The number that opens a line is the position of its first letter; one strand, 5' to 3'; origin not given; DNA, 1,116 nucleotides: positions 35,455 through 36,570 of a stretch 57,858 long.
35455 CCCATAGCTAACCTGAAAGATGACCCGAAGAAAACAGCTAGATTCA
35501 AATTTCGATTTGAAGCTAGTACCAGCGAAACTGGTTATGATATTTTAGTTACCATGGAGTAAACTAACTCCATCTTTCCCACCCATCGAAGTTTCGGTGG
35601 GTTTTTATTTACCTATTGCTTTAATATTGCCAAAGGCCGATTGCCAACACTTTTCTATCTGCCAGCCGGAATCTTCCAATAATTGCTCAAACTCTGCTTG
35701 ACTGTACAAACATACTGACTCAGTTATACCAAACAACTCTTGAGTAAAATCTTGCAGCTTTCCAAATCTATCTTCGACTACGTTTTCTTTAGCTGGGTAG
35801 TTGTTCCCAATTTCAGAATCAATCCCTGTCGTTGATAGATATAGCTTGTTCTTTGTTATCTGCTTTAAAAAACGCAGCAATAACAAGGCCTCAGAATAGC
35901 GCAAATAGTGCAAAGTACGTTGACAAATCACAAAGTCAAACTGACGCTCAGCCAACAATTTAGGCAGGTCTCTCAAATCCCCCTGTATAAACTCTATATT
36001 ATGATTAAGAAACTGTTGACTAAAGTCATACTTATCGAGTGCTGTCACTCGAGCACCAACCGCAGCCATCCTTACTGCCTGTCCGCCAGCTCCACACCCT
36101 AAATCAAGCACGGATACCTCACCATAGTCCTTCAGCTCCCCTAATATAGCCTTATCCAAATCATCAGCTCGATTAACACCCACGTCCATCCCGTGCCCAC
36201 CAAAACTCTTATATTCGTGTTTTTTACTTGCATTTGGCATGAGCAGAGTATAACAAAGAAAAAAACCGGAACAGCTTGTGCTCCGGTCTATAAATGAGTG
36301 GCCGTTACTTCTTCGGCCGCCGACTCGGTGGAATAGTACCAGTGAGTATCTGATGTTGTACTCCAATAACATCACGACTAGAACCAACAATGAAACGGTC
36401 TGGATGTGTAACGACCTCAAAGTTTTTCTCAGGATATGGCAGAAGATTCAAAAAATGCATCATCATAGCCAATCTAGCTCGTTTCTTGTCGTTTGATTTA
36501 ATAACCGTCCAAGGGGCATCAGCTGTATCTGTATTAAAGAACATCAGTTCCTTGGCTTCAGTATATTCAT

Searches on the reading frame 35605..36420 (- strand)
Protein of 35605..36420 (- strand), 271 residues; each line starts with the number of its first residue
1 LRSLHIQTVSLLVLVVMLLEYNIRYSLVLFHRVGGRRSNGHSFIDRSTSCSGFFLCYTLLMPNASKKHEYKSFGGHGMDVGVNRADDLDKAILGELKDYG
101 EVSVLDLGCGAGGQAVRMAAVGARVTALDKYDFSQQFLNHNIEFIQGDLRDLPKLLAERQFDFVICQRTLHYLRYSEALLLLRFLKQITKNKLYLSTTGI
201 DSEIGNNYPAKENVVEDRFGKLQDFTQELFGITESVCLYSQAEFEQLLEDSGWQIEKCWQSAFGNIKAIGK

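Call 95: search_protein_families(library=pfam, proteins=[window:35605-36420:-], max_evalue=0.0001)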
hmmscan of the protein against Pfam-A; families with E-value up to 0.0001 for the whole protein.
window:35605-36420:- (271 aa): 6 families
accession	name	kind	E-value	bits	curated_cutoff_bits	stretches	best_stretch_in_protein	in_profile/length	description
PF13649.12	Methyltransf_25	-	2.4e-11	44.6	27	1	104-188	1-92/97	Methyltransferase domain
PF08241.18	Methyltransf_11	-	9.6e-11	42.6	21.2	1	105-179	1-79/95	Methyltransferase domain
PF13847.12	Methyltransf_31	-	8.9e-10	38.9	27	1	102-198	5-111/145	Methyltransferase domain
PF13489.12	Methyltransf_23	-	9.6e-09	35.6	27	1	103-256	25-162/164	Methyltransferase domain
PF03848.20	TehB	-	7.5e-08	32.5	20.4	1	103-191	33-126/193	Tellurite resistance protein TehB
PF08242.18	Methyltransf_12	-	1.5e-05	26.1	30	1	105-180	1-85/98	Methyltransferase domain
